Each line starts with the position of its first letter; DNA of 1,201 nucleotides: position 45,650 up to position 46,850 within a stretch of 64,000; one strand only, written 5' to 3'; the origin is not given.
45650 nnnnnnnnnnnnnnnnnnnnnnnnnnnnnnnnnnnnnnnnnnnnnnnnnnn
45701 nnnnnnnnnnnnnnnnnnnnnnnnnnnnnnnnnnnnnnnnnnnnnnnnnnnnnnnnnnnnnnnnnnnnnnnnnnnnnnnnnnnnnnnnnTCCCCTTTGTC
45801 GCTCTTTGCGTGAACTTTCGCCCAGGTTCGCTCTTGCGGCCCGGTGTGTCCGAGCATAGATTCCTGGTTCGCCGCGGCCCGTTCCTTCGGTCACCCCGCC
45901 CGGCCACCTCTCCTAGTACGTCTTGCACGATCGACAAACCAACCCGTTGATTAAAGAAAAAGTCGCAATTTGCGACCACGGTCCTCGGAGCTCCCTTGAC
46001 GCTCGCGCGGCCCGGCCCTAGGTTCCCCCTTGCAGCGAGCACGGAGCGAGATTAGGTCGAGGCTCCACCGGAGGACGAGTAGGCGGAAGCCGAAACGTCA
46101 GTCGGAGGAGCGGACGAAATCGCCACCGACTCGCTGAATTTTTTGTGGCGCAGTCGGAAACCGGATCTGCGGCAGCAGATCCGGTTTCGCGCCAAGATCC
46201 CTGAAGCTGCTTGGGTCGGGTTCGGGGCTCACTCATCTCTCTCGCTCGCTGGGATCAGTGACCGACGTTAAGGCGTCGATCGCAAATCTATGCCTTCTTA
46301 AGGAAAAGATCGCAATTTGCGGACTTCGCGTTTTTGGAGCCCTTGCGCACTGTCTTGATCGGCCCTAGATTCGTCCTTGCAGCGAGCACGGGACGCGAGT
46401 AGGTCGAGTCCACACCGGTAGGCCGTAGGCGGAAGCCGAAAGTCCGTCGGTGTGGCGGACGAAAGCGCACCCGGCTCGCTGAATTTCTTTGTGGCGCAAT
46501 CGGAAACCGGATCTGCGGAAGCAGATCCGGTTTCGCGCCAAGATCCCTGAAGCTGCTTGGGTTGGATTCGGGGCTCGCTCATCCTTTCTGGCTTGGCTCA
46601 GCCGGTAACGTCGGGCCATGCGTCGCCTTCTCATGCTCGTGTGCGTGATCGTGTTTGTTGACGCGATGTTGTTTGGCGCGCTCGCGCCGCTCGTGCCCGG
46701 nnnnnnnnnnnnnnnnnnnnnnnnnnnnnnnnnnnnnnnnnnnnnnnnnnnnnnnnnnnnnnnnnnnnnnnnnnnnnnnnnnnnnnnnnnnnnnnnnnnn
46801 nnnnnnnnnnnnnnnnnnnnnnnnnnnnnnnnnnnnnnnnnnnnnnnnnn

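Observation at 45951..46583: Tandemly duplicated module of promoter plus structured RNA, upstream of an MFS transporter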

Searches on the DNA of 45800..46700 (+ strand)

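Call 4: search_rna_families(source=window, start=45800, end=46700, threshold=evalue, max_evalue=10, show_alignments=4)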
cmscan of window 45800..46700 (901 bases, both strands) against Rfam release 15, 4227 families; matches with E-value up to 10: 2.
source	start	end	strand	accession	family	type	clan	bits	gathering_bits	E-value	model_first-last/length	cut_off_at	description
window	46377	46560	+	RF01947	KCNQ1OT1_2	Gene; lncRNA;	-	15.3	80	6.6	1-196/196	no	KCNQ1 overlapping transcript 1 conserved region 2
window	46069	46206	+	RF02225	sX6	Gene; sRNA;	-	12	40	1.3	1-342/342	no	Proteobacterial sRNA sX6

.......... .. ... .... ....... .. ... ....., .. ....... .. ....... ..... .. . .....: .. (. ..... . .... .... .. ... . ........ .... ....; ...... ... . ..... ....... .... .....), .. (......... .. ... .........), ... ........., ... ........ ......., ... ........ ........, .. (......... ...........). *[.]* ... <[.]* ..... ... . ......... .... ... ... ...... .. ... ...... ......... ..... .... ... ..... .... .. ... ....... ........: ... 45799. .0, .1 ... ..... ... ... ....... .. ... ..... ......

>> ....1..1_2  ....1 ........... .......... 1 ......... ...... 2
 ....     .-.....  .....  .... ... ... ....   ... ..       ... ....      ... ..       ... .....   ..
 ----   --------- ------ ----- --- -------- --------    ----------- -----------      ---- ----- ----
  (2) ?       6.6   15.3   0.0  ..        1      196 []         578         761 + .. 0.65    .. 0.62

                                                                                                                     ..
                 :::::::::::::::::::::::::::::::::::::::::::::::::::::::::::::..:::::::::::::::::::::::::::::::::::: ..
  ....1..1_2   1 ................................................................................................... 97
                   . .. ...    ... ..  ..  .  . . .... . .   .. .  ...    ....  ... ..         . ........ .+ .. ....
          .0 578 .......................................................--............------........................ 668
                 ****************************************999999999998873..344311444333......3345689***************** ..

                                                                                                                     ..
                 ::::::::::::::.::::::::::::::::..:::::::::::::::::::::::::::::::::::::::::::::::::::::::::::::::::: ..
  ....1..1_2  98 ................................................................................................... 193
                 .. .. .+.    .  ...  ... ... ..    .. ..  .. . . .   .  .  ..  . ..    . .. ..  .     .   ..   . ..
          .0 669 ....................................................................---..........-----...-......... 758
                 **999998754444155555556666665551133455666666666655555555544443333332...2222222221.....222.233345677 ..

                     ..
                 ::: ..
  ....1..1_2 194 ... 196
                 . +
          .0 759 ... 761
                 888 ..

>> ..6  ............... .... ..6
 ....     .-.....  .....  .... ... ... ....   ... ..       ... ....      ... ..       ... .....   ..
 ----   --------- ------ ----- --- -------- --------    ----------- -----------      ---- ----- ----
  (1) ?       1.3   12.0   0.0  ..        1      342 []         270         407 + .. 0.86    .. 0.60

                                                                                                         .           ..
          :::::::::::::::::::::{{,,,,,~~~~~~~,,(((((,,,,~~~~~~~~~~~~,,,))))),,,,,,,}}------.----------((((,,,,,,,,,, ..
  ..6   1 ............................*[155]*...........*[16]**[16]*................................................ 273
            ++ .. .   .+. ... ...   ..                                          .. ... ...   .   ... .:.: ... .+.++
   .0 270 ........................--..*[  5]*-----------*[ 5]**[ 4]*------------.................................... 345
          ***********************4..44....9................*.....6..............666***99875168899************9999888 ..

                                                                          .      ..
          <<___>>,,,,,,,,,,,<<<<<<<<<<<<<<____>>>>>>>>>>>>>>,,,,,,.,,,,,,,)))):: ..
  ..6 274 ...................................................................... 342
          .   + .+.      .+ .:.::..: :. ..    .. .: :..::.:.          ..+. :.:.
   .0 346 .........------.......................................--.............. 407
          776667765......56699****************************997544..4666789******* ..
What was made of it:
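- On Any Rfam 15 family: At E<=10, 45800-46700 gave two chance hits of 12-15 bits against cut-offs of 40-80 (call 4).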

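Call 29: build_rna_model(alignment_id=A2)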
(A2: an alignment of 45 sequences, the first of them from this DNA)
Model R1 built from alignment A2 (45 sequences, 109 columns); structure: RNAalifold consensus.
model positions 106; base pairs 31; branch points 0; effective number of sequences 0.85; information 0.59 bits per position. Calibrated on 0.2 Mb of random sequence (short: E-values are rough).
structure used (alignment columns):
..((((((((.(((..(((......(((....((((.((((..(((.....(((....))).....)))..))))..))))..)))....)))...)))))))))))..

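Call 30: search_with_rna_model(model_id=R1, sources=[window, L001, L002, L003, L004, L005, L006, L007, L008, L009, L010, L011, L012, L013, L014, L015, L016, L017, L018, L019, L020, L021, L022, L023, L024, L025, L026, L027, L028, L029, L030, L031, L032, L033, L034, L035, L036, L037, L038, L039, L040, L041, L042, L043, L044, L045, L046, L047], max_evalue=1)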
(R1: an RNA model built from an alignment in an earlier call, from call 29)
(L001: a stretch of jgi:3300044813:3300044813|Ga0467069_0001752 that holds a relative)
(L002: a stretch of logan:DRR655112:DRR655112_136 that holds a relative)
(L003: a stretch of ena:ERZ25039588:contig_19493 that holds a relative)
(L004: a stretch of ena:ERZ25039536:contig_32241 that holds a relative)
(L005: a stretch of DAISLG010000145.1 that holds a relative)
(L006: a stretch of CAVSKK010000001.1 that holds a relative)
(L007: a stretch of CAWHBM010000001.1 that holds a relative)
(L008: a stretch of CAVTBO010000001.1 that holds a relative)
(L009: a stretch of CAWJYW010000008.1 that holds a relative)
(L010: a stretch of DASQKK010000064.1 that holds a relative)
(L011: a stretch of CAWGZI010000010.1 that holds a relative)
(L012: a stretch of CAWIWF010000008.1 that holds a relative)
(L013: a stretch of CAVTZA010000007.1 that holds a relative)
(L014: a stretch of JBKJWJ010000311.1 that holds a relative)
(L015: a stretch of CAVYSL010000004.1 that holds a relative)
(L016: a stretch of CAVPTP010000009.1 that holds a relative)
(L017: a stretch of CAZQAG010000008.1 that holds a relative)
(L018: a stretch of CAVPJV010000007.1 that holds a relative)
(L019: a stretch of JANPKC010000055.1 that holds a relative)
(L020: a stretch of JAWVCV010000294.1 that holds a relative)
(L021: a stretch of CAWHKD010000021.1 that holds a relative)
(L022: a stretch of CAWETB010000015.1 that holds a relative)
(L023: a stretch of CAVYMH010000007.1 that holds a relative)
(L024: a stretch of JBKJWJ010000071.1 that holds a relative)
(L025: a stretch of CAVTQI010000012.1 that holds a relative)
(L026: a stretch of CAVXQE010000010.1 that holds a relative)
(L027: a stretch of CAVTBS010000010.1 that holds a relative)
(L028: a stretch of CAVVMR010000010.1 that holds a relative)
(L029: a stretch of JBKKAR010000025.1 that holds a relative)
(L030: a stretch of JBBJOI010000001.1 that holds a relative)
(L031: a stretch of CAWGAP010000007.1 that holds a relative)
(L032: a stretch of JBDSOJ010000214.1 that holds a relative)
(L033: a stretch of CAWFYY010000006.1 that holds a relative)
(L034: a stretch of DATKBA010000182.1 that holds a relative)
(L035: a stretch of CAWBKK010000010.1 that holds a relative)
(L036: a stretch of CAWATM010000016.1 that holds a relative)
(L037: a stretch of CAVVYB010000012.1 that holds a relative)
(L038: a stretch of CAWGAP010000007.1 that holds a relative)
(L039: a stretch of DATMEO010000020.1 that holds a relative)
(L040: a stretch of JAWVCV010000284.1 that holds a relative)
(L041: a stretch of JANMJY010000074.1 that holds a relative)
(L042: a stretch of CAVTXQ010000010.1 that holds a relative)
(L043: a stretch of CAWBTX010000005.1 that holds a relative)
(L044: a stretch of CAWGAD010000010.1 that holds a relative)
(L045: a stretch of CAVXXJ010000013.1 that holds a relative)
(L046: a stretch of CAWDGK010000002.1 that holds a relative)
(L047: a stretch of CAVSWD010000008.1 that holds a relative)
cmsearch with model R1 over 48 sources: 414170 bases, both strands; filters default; matches with E-value up to 1: 82.
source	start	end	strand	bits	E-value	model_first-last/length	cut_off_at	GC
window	46378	46483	+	126.6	1.3e-25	1-106/106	no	0.67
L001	1013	1118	+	126.6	1.3e-25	1-106/106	no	0.67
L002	2748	2853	+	126.6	1.3e-25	1-106/106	no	0.67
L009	5666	5771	-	126.6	1.3e-25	1-106/106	no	0.67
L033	7370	7475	-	126.6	1.3e-25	1-106/106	no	0.67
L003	2833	2938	+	126.4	1.5e-25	1-106/106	no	0.66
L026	2146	2251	-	125.9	1.9e-25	1-106/106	no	0.68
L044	6331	6436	+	125.4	2.4e-25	1-106/106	no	0.68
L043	6673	6778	-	125.2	2.8e-25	1-106/106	no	0.68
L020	4264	4369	-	124.6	3.9e-25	1-106/106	no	0.65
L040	2653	2758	+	124.6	3.9e-25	1-106/106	no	0.65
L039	842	947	+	124.5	4e-25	1-106/106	no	0.66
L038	7726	7831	+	124.5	4e-25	1-106/106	no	0.65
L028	7022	7127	-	124.5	4e-25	1-106/106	no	0.66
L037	5022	5127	-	124.3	4.4e-25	1-106/106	no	0.66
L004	2831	2936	+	124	5.2e-25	1-106/106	no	0.65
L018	273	378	+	123.7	6.2e-25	1-106/106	no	0.66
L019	370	475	+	123.7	6.2e-25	1-106/106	no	0.66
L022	3053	3158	-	123.7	6.2e-25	1-106/106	no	0.66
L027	2326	2431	+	123.7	6.2e-25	1-106/106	no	0.66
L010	2692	2797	+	123.2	7.8e-25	1-106/106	no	0.67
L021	592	697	+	123.2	7.8e-25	1-106/106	no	0.67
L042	5812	5917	+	123.2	7.8e-25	1-106/106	no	0.67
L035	1711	1816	+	123.2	8e-25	1-106/106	no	0.66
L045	1921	2026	-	123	8.5e-25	1-106/106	no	0.67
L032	4244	4349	-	123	8.7e-25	1-106/106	no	0.65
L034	3120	3225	-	122.8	9.6e-25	1-106/106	no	0.68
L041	5104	5209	+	122.8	9.8e-25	1-106/106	no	0.67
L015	4068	4173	+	122.3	1.3e-24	1-106/106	no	0.67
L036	6236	6341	-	122.1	1.4e-24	1-106/106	no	0.67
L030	272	377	+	121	2.5e-24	1-106/106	no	0.67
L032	4572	4679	-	120.8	2.8e-24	1-106/106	no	0.64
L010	2921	3028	+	120.5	3.3e-24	1-106/106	no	0.66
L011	7690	7797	-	120.5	3.3e-24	1-106/106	no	0.66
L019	599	706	+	120.5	3.3e-24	1-106/106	no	0.66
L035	2055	2162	+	120.5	3.3e-24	1-106/106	no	0.66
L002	2399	2506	+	120.4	3.5e-24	1-106/106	no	0.63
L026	2492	2599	-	120.4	3.5e-24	1-106/106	no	0.63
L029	7009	7114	-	120.1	4e-24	1-106/106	no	0.61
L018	504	611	+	119.3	6e-24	1-106/106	no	0.67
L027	2645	2752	+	119.3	6e-24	1-106/106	no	0.67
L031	41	148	+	119.3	6e-24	1-106/106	no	0.67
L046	1323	1428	-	119.3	6.2e-24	1-106/106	no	0.62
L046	1612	1717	-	119.3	6.2e-24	1-106/106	no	0.62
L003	2531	2638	+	119.2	6.2e-24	1-106/106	no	0.64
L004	2529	2636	+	119.2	6.2e-24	1-106/106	no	0.64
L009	5990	6097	-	119.2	6.2e-24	1-106/106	no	0.64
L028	7343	7450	-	119.2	6.2e-24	1-106/106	no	0.64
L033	7689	7796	-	119.2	6.2e-24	1-106/106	no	0.64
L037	5350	5457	-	119.2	6.2e-24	1-106/106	no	0.64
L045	2265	2372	-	119.2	6.2e-24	1-106/106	no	0.64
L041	4755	4862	+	119.1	6.8e-24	1-106/106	no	0.65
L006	5407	5512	-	118.5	9e-24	1-106/106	no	0.6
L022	2821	2928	-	118.5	9.2e-24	1-106/106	no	0.67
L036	6554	6661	-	118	1.2e-23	1-106/106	no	0.66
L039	610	717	+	117.7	1.4e-23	1-106/106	no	0.65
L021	821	928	+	117.3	1.7e-23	1-106/106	no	0.68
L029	6719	6824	-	117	2e-23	1-106/106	no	0.62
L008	4623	4728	+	116.1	3.1e-23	1-106/106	no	0.66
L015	4383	4490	+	115.9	3.6e-23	1-106/106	no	0.65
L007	1788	1893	+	115.9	3.6e-23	1-106/106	no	0.68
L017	7033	7138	+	115.9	3.6e-23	1-106/106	no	0.68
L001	663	770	+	114.3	8.1e-23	1-106/106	no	0.63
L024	22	127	-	114.1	9.1e-23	1-106/106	no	0.61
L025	7197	7302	+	114.1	9.2e-23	1-106/106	no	0.72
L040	2184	2291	+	112.4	2.2e-22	1-106/106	no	0.63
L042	6041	6148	+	111.9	2.8e-22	1-106/106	no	0.66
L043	7007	7114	-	111.8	3e-22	1-106/106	no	0.65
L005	5695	5800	-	109.6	9.5e-22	1-106/106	no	0.67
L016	4312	4417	-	109.5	9.8e-22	1-106/106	no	0.62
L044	5838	5945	+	108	2.2e-21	1-106/106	no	0.63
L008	4911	5016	+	108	2.2e-21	1-106/106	no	0.64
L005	5390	5495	-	106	6.2e-21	1-106/106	no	0.65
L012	7295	7401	+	105.8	6.8e-21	1-106/106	no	0.71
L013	1650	1755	-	102.8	3.3e-20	1-106/106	no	0.65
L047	1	94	+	97.9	4.3e-19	13-106/106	5'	0.69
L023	1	99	+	92.7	6.4e-18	8-106/106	5'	0.69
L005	5156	5261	-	88.7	5e-17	1-106/106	no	0.7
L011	7921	8000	-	77.8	1.5e-14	27-106/106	5'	0.65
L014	1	84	+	76.4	3.1e-14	23-106/106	5'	0.61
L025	7881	7988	-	20.2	0.17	1-106/106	no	0.67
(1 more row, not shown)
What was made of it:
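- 46031..46138 (+): RNA core 1 (paralog type A, 108 nt): long irregular hairpin with a GGAA tip, GUA/GAAA and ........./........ loops. Covariance-model match of 114.3 bits, E=8e-23 (call 30).
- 46378..46483 (+): RNA core 2 (paralog type B, 106 nt). Covariance-model match of 126.6 bits, E=1e-25 (call 30).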
